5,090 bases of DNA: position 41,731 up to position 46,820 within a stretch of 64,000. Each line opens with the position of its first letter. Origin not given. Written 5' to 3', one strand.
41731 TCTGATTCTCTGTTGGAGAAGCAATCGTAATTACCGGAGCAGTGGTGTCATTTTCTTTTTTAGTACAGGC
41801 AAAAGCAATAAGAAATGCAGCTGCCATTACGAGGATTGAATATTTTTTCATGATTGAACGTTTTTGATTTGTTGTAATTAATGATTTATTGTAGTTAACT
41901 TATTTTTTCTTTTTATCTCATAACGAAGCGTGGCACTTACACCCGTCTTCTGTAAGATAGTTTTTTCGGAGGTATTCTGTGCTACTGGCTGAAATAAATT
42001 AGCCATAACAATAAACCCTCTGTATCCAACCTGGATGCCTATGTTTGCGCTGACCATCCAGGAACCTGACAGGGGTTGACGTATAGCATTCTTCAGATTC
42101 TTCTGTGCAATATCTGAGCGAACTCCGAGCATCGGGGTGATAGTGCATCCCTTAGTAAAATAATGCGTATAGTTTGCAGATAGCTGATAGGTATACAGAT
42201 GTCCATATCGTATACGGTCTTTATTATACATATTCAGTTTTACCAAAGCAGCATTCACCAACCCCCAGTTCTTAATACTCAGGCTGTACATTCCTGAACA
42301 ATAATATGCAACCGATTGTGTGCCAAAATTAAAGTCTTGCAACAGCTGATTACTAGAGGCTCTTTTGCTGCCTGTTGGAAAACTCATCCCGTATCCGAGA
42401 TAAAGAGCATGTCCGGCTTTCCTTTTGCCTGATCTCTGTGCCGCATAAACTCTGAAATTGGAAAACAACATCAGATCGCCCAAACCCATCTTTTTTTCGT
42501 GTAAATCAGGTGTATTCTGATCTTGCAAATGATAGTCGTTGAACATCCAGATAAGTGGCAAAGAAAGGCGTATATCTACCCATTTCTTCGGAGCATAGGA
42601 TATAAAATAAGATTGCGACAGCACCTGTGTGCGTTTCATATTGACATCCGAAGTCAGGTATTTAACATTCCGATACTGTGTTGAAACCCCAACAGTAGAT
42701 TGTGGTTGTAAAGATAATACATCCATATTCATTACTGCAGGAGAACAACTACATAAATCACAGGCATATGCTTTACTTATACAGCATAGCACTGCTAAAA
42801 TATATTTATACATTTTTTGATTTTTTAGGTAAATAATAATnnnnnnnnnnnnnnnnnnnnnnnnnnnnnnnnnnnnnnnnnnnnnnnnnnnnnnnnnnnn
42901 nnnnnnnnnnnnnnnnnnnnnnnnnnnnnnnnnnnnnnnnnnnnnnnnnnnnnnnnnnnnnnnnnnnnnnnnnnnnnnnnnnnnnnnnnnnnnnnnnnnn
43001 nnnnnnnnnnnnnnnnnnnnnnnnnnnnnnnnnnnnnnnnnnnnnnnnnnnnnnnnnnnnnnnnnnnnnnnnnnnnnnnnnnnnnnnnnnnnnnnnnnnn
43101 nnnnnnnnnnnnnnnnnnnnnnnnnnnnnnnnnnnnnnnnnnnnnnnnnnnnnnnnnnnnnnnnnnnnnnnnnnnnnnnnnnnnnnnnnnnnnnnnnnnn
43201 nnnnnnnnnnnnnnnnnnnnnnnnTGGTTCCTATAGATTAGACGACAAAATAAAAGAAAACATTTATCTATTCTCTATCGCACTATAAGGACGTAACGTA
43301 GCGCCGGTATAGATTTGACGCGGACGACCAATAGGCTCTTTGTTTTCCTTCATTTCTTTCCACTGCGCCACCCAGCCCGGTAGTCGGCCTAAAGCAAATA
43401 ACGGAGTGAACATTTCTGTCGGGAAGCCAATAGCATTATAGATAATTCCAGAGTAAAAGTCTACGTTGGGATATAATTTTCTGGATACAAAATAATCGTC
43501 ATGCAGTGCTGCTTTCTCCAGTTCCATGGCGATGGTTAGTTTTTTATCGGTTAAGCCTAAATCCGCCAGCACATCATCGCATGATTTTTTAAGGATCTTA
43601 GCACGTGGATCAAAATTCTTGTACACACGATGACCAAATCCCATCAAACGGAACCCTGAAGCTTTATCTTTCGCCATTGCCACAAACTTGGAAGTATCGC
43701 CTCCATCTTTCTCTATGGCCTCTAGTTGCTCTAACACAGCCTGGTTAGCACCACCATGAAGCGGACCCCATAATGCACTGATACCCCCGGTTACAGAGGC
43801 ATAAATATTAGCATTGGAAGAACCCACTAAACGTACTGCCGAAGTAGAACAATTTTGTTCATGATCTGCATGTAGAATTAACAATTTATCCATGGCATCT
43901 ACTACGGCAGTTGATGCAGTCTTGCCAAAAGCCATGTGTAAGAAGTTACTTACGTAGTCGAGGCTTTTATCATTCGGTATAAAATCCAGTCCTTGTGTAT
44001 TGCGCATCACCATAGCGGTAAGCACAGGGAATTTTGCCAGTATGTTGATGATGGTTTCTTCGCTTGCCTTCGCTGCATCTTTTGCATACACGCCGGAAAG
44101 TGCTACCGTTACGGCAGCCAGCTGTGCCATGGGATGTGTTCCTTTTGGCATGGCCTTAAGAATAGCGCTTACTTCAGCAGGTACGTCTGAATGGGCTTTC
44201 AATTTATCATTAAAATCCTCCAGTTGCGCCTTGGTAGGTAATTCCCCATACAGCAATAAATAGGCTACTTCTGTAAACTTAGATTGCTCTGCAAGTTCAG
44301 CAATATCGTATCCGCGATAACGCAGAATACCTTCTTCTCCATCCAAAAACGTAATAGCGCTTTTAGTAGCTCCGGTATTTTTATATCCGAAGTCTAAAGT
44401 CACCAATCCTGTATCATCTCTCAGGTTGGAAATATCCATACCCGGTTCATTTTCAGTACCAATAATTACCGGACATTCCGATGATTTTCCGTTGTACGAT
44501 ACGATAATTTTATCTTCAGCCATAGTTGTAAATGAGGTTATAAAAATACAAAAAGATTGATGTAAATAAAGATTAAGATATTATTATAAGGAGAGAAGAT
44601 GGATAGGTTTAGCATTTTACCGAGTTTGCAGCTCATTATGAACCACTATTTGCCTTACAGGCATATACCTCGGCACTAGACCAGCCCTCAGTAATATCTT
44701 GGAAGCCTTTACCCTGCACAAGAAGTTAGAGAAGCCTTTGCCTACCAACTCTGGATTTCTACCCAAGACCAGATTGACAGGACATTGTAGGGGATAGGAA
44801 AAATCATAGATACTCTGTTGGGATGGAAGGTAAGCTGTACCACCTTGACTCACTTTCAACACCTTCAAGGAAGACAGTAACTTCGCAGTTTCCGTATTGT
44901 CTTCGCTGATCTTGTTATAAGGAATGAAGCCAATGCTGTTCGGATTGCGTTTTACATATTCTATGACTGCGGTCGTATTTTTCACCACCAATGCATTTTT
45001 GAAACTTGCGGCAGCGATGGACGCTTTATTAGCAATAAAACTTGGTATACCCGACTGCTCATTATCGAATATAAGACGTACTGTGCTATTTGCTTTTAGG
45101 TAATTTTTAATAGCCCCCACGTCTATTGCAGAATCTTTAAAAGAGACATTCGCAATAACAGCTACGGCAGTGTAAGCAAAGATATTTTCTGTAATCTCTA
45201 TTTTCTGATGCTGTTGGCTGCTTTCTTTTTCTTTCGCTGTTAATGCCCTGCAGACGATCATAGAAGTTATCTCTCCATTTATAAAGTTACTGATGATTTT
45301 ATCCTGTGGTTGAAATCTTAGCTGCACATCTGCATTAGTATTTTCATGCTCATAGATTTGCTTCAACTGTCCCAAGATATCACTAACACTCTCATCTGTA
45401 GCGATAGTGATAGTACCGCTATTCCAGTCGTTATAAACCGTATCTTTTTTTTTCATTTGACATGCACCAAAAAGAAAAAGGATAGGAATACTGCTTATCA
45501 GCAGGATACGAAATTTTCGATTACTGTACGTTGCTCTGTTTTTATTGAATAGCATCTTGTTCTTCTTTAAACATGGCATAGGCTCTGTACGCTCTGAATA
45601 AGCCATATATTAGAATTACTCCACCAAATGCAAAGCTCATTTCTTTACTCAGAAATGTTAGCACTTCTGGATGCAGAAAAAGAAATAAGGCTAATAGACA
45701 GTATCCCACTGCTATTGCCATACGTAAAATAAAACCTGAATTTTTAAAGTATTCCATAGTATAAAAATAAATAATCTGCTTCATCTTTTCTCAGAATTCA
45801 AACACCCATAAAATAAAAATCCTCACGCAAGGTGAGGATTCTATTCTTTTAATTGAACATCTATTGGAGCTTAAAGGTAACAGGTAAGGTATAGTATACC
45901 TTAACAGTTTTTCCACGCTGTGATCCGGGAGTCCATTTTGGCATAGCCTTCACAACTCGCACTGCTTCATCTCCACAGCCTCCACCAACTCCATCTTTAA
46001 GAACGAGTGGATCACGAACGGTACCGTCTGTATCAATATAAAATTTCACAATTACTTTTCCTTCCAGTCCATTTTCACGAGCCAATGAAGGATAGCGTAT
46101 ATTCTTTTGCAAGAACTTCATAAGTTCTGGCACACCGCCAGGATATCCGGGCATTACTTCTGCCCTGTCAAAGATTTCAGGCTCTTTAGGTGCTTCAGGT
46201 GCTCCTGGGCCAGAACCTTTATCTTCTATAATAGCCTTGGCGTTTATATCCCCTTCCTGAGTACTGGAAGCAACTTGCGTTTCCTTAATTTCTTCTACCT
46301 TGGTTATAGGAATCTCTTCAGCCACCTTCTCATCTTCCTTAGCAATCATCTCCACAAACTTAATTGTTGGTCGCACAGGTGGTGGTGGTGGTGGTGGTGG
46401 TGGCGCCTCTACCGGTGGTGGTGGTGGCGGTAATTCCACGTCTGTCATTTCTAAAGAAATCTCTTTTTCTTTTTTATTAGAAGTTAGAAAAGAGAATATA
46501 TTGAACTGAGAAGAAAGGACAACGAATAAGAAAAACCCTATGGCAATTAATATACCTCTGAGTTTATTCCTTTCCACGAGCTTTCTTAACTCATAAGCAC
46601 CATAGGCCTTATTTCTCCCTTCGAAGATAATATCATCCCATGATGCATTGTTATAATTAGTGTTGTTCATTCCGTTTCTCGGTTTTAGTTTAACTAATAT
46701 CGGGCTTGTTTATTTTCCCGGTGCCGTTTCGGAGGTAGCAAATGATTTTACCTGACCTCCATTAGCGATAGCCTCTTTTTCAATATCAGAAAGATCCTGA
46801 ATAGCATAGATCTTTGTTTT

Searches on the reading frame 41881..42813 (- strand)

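Call 9: search_protein_families(library=pfam, proteins=[window:41881-42813:-], max_evalue=0.01)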
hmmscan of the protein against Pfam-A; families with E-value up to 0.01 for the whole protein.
window:41881-42813:- (311 aa): 1 family
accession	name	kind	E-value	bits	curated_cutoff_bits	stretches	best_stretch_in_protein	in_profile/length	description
PF13557.12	Phenol_MetA_deg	-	0.00062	20.3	22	1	85-217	46-168/242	Putative MetA-pathway of phenol degradation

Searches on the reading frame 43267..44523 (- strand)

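Call 92: search_protein_families(library=pfam, proteins=[window:43267-44523:-], max_evalue=0.00001)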
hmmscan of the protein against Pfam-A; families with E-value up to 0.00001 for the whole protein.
window:43267-44523:- (419 aa): 1 family
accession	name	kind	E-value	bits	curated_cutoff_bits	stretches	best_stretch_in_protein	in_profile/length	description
PF00285.26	Citrate_synt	-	4.1e-134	447.5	27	1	46-402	1-357/357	Citrate synthase, C-terminal domain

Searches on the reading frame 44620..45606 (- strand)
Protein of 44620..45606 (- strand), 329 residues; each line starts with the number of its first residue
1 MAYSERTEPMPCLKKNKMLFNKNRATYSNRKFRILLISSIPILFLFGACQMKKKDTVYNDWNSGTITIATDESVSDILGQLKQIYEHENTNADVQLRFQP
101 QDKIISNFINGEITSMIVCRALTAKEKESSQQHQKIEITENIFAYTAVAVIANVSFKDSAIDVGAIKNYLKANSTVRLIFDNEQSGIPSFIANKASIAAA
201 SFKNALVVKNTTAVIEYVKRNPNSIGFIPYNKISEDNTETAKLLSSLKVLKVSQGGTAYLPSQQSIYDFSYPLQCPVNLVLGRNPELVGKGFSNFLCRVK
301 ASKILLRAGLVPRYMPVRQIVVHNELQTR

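Call 92: search_protein_families(library=pfam, proteins=[window:44620-45606:-], max_evalue=0.00001)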
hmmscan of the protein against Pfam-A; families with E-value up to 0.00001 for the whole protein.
window:44620-45606:- (329 aa): 1 family
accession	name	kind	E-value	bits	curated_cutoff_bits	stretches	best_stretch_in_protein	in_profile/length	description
PF12849.12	PBP_like_2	-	8e-18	65.6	27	1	62-296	8-263/267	PBP superfamily domain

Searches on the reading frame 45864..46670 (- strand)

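Call 92: search_protein_families(library=pfam, proteins=[window:45864-46670:-], max_evalue=0.00001)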
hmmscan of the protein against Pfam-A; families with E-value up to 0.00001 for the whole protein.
window:45864-46670:- (269 aa): 1 family
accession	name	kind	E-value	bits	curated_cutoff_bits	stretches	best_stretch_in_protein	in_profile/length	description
PF03544.19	TonB_C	-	7.3e-17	62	24.6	1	190-268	2-79/79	Gram-negative bacterial TonB protein C-terminal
